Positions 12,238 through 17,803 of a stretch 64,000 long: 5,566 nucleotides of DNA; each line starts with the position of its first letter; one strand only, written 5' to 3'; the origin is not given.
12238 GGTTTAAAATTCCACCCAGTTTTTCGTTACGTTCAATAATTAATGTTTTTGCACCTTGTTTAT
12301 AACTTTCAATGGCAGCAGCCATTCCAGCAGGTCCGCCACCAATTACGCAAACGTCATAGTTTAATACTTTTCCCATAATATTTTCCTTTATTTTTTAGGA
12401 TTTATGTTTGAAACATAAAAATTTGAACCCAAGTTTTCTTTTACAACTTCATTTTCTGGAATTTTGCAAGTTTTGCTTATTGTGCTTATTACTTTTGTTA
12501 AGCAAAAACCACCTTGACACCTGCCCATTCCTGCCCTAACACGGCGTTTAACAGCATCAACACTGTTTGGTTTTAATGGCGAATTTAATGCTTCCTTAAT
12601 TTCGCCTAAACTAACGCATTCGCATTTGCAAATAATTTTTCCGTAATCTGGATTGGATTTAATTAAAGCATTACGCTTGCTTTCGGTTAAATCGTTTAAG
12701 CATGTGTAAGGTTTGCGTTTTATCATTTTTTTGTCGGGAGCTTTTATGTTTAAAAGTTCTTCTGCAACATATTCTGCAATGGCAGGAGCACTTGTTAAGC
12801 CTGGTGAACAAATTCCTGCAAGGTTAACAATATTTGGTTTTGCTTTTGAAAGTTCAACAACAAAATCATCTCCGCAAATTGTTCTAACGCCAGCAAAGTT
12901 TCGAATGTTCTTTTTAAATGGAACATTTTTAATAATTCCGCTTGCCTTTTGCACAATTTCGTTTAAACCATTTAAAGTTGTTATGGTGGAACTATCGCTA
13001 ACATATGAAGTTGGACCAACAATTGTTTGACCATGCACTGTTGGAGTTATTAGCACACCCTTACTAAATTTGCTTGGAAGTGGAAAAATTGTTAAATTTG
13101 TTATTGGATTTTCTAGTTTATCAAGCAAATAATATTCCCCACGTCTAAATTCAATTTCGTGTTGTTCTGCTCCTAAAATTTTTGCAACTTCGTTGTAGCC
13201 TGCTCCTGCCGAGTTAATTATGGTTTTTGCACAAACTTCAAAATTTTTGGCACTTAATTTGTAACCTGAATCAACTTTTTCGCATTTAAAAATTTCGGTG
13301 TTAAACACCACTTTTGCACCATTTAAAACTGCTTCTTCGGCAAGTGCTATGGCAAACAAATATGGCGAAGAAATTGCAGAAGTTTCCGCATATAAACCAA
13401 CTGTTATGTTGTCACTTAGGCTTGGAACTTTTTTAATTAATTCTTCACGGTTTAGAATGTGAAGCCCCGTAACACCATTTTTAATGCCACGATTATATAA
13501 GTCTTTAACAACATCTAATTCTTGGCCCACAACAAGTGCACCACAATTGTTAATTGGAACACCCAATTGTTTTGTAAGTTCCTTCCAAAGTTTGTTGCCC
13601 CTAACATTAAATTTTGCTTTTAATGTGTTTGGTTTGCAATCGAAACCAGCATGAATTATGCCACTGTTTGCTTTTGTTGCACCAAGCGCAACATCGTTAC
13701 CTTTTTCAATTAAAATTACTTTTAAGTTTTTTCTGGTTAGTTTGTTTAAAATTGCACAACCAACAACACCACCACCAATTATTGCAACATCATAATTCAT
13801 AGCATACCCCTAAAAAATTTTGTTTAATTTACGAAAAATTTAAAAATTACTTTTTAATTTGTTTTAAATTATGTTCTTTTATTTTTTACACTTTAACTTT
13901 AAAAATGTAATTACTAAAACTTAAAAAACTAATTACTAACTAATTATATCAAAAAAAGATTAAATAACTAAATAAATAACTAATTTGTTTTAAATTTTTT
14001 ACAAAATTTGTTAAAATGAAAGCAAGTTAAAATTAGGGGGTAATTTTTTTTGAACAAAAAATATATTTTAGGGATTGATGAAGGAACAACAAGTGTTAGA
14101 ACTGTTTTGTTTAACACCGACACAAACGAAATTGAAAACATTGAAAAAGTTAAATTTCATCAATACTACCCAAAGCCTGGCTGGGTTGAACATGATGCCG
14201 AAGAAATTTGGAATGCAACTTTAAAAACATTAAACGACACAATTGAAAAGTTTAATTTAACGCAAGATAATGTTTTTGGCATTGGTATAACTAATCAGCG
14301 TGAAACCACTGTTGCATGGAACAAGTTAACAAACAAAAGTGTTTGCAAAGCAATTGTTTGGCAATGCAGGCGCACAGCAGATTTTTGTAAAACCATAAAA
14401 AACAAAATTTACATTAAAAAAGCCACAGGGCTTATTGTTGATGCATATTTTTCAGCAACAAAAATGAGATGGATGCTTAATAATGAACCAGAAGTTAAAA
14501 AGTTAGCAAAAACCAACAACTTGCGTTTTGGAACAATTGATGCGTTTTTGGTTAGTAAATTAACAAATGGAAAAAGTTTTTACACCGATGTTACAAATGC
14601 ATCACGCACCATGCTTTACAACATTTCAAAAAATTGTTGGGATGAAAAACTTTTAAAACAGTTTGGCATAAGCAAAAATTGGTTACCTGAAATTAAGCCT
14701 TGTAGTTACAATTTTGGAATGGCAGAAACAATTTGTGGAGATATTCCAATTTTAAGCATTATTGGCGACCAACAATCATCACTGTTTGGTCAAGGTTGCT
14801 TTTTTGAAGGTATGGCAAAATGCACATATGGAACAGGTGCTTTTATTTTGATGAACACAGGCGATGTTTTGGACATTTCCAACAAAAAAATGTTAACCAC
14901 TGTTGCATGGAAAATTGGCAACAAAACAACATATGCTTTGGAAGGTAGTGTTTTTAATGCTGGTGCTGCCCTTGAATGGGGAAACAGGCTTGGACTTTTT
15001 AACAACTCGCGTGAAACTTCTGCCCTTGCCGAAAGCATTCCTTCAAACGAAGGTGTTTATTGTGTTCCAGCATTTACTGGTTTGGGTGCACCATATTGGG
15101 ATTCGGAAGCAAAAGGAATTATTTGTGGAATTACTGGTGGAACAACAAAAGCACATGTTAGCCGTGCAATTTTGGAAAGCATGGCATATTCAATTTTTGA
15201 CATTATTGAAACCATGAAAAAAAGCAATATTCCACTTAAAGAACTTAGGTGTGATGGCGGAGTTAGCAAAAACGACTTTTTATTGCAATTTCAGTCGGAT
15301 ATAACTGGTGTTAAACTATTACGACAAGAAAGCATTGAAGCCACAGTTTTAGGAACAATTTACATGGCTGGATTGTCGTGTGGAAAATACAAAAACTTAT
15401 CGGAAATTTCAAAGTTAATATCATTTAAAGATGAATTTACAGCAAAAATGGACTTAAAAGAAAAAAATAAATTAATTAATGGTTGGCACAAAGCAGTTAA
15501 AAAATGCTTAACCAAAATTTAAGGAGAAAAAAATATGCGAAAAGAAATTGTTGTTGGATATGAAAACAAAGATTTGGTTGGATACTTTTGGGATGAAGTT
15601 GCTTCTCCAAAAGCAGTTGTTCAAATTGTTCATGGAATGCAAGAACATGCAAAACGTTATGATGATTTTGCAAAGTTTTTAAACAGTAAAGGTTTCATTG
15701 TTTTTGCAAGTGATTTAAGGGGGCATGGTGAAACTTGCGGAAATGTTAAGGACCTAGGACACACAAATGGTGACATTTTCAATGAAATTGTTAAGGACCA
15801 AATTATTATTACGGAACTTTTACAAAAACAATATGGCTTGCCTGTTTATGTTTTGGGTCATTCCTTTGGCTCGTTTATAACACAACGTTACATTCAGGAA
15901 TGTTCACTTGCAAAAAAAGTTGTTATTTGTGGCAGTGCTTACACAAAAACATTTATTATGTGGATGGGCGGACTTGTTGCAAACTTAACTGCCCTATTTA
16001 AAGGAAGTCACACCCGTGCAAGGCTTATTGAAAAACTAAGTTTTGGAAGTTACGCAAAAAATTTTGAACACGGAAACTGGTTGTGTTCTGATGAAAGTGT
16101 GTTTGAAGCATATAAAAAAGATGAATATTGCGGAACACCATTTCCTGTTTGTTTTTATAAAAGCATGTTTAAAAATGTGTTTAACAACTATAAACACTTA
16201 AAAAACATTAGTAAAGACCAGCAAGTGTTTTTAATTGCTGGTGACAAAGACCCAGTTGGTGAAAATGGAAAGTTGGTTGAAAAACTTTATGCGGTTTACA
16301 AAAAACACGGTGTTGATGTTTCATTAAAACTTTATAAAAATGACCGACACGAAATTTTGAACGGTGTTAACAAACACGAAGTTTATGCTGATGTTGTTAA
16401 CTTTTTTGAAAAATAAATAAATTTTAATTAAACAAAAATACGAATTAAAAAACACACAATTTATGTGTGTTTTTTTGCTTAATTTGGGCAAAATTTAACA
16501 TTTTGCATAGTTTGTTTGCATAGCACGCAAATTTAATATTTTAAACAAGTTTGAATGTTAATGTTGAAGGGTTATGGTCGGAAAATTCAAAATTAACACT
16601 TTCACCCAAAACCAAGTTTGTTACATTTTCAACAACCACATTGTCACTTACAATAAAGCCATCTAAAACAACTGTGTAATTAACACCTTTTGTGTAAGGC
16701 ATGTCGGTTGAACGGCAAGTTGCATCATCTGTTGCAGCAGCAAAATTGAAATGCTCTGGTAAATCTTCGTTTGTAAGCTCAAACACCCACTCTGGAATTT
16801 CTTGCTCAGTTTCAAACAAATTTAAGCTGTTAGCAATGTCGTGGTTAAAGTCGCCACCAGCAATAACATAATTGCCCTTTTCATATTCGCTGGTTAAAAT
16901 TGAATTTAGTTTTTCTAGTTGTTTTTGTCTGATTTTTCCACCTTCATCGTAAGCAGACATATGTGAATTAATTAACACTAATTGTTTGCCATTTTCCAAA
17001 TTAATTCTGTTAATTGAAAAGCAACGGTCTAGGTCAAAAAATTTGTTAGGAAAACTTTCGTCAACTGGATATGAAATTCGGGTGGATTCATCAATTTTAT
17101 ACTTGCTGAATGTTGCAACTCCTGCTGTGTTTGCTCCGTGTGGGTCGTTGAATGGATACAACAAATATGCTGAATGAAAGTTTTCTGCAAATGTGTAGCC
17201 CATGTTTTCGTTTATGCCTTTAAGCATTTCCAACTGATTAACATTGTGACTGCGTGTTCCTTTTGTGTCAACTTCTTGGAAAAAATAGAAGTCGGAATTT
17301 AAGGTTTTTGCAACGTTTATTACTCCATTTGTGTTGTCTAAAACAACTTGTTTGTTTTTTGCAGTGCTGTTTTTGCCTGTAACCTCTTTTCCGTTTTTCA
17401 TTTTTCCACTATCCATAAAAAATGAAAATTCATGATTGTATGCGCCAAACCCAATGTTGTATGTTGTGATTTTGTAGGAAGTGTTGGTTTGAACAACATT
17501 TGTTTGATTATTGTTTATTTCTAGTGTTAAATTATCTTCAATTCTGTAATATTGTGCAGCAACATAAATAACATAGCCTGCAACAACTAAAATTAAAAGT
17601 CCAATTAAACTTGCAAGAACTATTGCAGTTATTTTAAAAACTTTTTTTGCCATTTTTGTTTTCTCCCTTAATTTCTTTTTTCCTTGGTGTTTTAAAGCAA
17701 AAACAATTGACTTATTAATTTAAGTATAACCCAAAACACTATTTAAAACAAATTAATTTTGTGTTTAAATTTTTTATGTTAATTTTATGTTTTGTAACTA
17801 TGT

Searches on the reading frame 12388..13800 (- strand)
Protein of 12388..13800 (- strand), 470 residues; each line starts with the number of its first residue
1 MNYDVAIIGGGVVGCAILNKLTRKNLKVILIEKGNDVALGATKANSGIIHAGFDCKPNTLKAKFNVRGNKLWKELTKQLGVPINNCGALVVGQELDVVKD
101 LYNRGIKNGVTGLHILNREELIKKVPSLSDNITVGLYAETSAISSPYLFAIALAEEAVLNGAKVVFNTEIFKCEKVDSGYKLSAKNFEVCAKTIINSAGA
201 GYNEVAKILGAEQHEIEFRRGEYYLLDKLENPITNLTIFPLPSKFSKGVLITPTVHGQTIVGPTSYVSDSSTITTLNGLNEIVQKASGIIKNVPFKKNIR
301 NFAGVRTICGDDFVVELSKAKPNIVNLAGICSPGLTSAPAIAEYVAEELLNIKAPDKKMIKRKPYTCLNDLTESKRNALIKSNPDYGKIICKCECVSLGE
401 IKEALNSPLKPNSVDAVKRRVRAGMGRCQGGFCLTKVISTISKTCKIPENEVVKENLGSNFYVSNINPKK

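Call 65: search_protein_families(library=pfam, proteins=[window:12388-13800:-], max_evalue=0.0001)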
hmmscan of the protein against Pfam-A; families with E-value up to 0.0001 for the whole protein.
window:12388-13800:- (470 aa): 4 families
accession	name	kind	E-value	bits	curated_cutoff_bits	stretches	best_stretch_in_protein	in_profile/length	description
PF01266.30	DAO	-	3.2e-59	201.7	27.9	1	4-347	1-352/353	FAD dependent oxidoreductase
PF04324.20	Fer2_BFD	-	4.4e-09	37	26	1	389-437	1-44/50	BFD-like [2Fe-2S] binding domain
PF13450.12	NAD_binding_8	-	1.8e-05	25.4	21.9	1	7-62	1-54/68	NAD(P)-binding Rossmann-like domain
PF07992.20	Pyr_redox_2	-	9.6e-05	22.4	26.1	0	3-56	1-54/291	Pyridine nucleotide-disulphide oxidoreductase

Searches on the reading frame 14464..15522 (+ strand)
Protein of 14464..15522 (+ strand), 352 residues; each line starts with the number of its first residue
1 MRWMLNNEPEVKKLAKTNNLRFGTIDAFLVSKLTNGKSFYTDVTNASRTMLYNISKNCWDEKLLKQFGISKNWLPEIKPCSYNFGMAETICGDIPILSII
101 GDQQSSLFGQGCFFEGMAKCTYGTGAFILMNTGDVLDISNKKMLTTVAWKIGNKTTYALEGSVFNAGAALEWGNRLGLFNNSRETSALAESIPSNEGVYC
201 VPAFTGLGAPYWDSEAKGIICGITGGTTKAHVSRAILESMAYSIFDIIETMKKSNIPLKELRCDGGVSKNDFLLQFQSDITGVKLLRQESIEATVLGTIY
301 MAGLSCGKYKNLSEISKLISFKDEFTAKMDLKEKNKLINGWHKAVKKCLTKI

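Call 65: search_protein_families(library=pfam, proteins=[window:14464-15522:+], max_evalue=0.0001)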
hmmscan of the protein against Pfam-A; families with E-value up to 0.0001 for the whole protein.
window:14464-15522:+ (352 aa): 2 families
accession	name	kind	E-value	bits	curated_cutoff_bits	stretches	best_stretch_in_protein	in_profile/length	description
PF02782.22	FGGY_C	-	2.1e-36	126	27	1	118-304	1-196/198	FGGY family of carbohydrate kinases, C-terminal domain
PF00370.27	FGGY_N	-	2.4e-21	76.9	28.8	1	1-109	136-245/245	FGGY family of carbohydrate kinases, N-terminal domain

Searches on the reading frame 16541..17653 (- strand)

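Call 65: search_protein_families(library=pfam, proteins=[window:16541-17653:-], max_evalue=0.0001)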
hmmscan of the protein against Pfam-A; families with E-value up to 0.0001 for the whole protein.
window:16541-17653:- (370 aa): 1 family
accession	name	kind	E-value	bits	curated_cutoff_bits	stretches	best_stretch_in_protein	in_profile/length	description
PF03372.29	Exo_endo_phos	-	3.9e-07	30.5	24.5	1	107-360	4-225/225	Endonuclease/Exonuclease/phosphatase family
